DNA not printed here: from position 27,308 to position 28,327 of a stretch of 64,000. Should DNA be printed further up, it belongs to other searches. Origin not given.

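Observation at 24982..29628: MMPL transporter, LprG-like lipoprotein and MFS pump cluster immediately downstream of the giant gene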

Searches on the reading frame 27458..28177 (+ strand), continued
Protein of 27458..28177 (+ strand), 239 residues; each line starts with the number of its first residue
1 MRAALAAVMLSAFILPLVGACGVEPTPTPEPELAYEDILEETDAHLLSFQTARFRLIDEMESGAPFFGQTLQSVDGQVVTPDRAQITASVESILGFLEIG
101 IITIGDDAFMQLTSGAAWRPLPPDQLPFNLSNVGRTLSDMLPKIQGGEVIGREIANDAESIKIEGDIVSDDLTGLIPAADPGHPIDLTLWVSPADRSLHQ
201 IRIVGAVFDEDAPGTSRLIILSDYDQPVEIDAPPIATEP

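Call 42: fold_search(model_id=the predicted structure, library=pdb)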
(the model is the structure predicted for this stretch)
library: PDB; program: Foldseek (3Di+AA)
matches with E <= 10: 1048; with E <= 0.001: 32
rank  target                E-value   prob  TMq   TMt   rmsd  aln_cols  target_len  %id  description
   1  3mh9_A                9.6e-14  1.00  0.65  0.75   3.5       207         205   20  Crystal structure of LprG mutant V91W from Mycobacterium tuberculosis (released 2010-09-01)
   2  3mha_A                1.6e-13  1.00  0.60  0.71   4.0       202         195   20  Crystal structure of LprG from Mycobacterium tuberculosis bound to PIM (released 2010-09-01)
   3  3mh9_C                2.3e-13  1.00  0.63  0.73   5.8       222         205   20  Crystal structure of LprG mutant V91W from Mycobacterium tuberculosis (released 2010-09-01)
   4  3mh8_A                3.1e-13  1.00  0.61  0.72   3.9       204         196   19  Crystal structure of LprG from Mycobacterium tuberculosis (released 2010-09-01)
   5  3mha_B                6.0e-13  1.00  0.63  0.76   3.3       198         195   19  Crystal structure of LprG from Mycobacterium tuberculosis bound to PIM (released 2010-09-01)
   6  4zra_C                7.9e-13  1.00  0.64  0.78   3.1       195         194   18  CRYSTAL STRUCTURE OF MYCOBACTERIUM TUBERCULOSIS LPRG BINDING TO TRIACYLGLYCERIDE (released 2016-02-10)
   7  4qa8                  1.5e-12  1.00  0.61  0.69   3.9       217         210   16  Crystal structure of LprF from Mycobacterium bovis (released 2014-10-22)
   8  3mh8_B                4.0e-12  1.00  0.63  0.76   3.5       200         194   18  Crystal structure of LprG from Mycobacterium tuberculosis (released 2010-09-01)
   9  2byo                  4.3e-10  1.00  0.56  0.70   4.7       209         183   15  Crystal structure of Mycobacterium tuberculosis lipoprotein LppX (Rv2945c) (released 2006-03-22)
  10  2v43_A                1.8e-06  1.00  0.44  0.41   6.8       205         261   11  Crystal structure of RseB: a sensor for periplasmic stress response in E. coli (released 2007-08-28)
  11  2p4b_C                3.1e-06  1.00  0.41  0.38   7.4       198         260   11  Crystal structure of E.coli RseB (released 2007-05-22)
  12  3m4w_D                5.5e-06  1.00  0.37  0.34   7.6       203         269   12  Structural basis for the negative regulation of bacterial stress response by RseB (released 2010-05-05)
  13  9tp6_A                6.9e-06  0.99  0.23  0.23  14.4       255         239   12  Structure of LolA3 from Porphyromonas gingivalis (released 2026-02-18)
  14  3m4w_C                7.3e-06  1.00  0.35  0.32   7.4       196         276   12  Structural basis for the negative regulation of bacterial stress response by RseB (released 2010-05-05)
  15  3buu_A                8.5e-06  1.00  0.30  0.32  10.0       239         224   12  Crystal structure of LolA superfamily protein NE2245 from Nitrosomonas europaea (released 2008-01-22)
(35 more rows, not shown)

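Call 56: search_solved_structures(query=L001:10323-11441:+, max_evalue=0.00001)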
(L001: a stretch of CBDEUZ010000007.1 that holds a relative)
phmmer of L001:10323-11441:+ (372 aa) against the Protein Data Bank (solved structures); distinct sequences matched with E-value up to 0.00001: 13.
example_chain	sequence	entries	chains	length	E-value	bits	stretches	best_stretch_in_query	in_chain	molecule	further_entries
4qdc_A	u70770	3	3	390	1.7e-26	96.4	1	8-343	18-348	3-ketosteroid 9alpha-hydroxylase oxygenase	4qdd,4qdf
4qdf_B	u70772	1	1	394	1.8e-22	83.1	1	16-195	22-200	3-ketosteroid 9alpha-hydroxylase oxygenase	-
2zyl_A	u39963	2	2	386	1.3e-19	73.8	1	13-202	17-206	POSSIBLE OXIDOREDUCTASE | 3-ketosteroid-9-alpha-monooxygenase oxygenase subunit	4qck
6wn3_A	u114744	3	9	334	4e-15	59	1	20-187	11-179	SxtT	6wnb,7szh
6wnc_A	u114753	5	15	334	8.4e-15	57.9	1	20-180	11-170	SxtDIOX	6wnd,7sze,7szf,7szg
7qwt_A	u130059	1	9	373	1.1e-13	54.3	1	19-203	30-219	Rieske (2Fe-2S) domain protein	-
3gb4_A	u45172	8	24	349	8.4e-12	48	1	20-181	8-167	DdmC | Dicamba O-demethylase, oxygenase component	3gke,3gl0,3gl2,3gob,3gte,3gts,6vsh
9ina_A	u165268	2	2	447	1e-10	44.4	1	39-182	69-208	Rieske (2Fe-2S) domain protein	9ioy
7fhr_A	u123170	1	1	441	9.5e-10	41.3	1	40-139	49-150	Putative Phthalate 4,5-dioxygenase, subunit alpha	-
6ick_A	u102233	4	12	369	1.6e-08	37.3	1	43-208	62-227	Methylxanthine N1-demethylase NdmA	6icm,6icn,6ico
6icp_A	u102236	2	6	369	1.6e-08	37.3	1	43-208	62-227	Methylxanthine N1-demethylase NdmA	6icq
6icl_A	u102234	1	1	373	1.5e-07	34.1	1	39-260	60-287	Methylxanthine N3-demethylase NdmB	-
7fjl_A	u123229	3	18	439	2.2e-07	33.5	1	40-181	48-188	Rieske (2Fe-2S) domain protein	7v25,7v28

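Call 57: search_solved_structures(query=L001:13947-15971:-, max_evalue=1e-10)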
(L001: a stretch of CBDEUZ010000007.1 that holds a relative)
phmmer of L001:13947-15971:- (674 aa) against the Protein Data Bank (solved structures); distinct sequences matched with E-value up to 1e-10: 47.
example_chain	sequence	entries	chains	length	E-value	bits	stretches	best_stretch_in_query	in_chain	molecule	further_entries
7wzl_A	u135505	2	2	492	1.5e-19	73.1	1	287-641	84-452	Putative cytochrome P450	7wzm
7f3h_A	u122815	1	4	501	2.2e-18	69.3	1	297-672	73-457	Bifunctional cytochrome P450/NADPH--P450 reductase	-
7f3w_A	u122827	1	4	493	3.7e-18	68.6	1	297-672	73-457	cytochrome P450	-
2ve3_A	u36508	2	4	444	5.9e-18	67.9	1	260-666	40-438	PUTATIVE CYTOCHROME P450 120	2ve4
6mi0_A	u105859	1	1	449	2.4e-16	62.5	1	329-644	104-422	Cytochrome P450 51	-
7jj1_A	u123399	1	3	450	2.4e-16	62.5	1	329-644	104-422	Cytochrome P450 51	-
6mcw_A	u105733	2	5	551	4.4e-16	61.7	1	329-644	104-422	Cytochrome P450 51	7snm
9bat_A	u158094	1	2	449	2.8e-15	59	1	234-646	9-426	Lanosterol 14-alpha demethylase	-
6c93_A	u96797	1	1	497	4.3e-15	58.4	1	452-649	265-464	Cytochrome P450 4B1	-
5t6q_A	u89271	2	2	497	7.6e-15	57.6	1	486-649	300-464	Cytochrome P450 4B1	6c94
3dbg_A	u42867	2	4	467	1.3e-14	56.8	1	304-642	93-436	Putative cytochrome P450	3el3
5veu_A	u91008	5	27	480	2.4e-14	55.9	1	484-673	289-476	Cytochrome P450 3A5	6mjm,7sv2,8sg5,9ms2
7lad_A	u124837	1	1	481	2.4e-14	55.9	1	484-673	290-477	Cytochrome P450 3A5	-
5vcd_A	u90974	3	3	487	3e-14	55.6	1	483-673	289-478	Cytochrome P450 3A4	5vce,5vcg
9yk4_A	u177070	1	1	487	4.1e-14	55.2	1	484-673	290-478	Cytochrome P450 3A4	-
4d6z_A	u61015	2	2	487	8.9e-14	54.1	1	483-673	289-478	CYTOCHROME P450 3A4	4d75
4ny4_A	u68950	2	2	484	9.2e-14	54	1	484-673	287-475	Cytochrome P450 3A4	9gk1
1w0e_A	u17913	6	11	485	9.3e-14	54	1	484-673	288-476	CYTOCHROME P450 3A4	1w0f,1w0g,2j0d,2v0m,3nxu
1tqn_A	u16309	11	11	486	9.3e-14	54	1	484-673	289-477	cytochrome P450 3A4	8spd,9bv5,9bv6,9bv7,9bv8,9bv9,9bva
7lxl_A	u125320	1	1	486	9.3e-14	54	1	484-673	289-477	Cytochrome P450 3A4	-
3tjs_A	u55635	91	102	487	9.3e-14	54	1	484-673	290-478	Cytochrome P450 3A4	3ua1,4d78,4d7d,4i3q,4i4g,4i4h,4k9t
6ma7_A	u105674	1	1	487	1.1e-13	53.8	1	484-673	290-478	Cytochrome P450 3A4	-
6n6q_A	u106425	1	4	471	1.5e-13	53.3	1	419-661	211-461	Cytochrome P450 (CYP102L1)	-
7kvk_A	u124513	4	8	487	1.8e-13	53.1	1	484-673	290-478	Cytochrome P450 3A4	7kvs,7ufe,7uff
9njw_A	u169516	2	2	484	5e-13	51.6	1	473-653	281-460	Cytochrome P450, CYP11A1 | Ancestral Cytochrome P450 11A1 (CYP11A1)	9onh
7tef_A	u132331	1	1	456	4.9e-12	48.3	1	445-648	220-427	Cytochrome P450 51B1 Cyp51B1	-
3c6g_A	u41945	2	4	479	1.7e-11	46.5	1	426-643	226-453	Cytochrome P450 2R1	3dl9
3czh_A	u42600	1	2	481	1.8e-11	46.5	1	426-643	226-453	Cytochrome P450 2R1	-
4dvq_A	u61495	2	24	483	6.1e-11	44.7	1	490-641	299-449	Cytochrome P450 11B2, mitochondrial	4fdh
7m8v_A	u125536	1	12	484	6.1e-11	44.7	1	490-641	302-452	Cytochrome P450 11B2, mitochondrial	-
4zgx_A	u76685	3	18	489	6.2e-11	44.7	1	490-641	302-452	Cytochrome P450 11B2, mitochondrial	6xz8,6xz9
8gk3_A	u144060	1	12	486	6.5e-11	44.6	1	484-640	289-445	Cytochrome P450 3A7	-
4r20_A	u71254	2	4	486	6.7e-11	44.6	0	424-641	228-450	Cytochrome P450 family 17 polypeptide 2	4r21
7mk8_A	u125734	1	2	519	7.6e-11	44.4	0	484-640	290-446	Isoform 2 of Cytochrome P450 3A7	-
7m8i_A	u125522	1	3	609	9.5e-11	44.1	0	490-641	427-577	Adrenodoxin, Cytochrome P450 11B2, mitochondrial fusion enzyme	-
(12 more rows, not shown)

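Call 58: search_solved_structures(query=L022:13941-15092:+, max_evalue=0.00001)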
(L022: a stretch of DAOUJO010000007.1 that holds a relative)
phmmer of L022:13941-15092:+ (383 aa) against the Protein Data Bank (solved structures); distinct sequences matched with E-value up to 0.00001: 22.
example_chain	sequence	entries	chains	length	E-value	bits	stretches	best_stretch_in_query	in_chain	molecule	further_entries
3bus_A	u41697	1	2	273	9.1e-21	77.7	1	47-197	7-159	Methyltransferase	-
8zc8_A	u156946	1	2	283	6.5e-18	68.3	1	47-198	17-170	MitM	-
21zq_A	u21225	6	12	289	6.9e-18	68.3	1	47-198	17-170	MitM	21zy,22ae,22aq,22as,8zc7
6uv6_A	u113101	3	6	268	8.7e-17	64.6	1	77-218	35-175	D-glucose O-methyltransferase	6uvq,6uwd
5gm1_A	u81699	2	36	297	1.3e-14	57.5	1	80-201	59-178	O-methylransferase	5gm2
4pne_A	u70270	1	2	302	2.2e-14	56.7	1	40-205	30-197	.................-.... protein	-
1kpi_A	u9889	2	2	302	3.9e-12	49.3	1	45-138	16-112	CYCLOPROPANE-FATTY-ACYL-PHOSPHOLIPID SYNTHASE 2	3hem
1tpy_A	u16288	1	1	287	2.1e-10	43.6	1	44-136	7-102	methoxy mycolic acid synthase 2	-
2fk7_A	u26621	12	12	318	1.2e-09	41.1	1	45-141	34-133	methoxy mycolic acid synthase 4 | Hydroxymycolate synthase MmaA4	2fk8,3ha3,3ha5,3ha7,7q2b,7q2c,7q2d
5wp5_A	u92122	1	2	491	2e-09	40.4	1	89-201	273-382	Phosphomethylethanolamine N-methyltransferase 2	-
7v6h_A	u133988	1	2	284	2.3e-09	40.2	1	85-197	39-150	Cyclopropane fatty-acyl-phospholipid synthase-like methyltransferase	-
7qos_A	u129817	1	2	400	2.8e-09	39.9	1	48-195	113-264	Cyclopropane-fatty-acyl-phospholipid synthase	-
2o57_A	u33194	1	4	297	3.5e-09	39.6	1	37-217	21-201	putative sarcosine dimethylglycine methyltransferase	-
1l1e_A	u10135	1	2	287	6.5e-09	38.7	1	45-139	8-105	mycolic acid synthase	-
1kp9_A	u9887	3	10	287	7.3e-09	38.5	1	45-142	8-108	CYCLOPROPANE-FATTY-ACYL-PHOSPHOLIPID SYNTHASE 1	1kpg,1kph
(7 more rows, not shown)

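Call 70: search_solved_structures(query=A1, max_evalue=1)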
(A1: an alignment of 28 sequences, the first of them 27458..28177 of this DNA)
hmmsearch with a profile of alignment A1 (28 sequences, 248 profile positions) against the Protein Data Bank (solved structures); distinct sequences matched with E-value up to 1: 4.
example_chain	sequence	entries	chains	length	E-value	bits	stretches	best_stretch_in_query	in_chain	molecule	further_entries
3mh9_C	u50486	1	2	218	1.4e-07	34.2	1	145-244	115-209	Lipoprotein lprG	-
3mh8_A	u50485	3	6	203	9.6e-07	31.5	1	145-212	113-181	Lipoprotein lprG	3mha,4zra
4qa8_A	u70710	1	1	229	3e-05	26.6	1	146-242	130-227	Putative lipoprotein LprF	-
2byo_A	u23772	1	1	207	0.035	16.5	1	146-207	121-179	LIPOPROTEIN LPPX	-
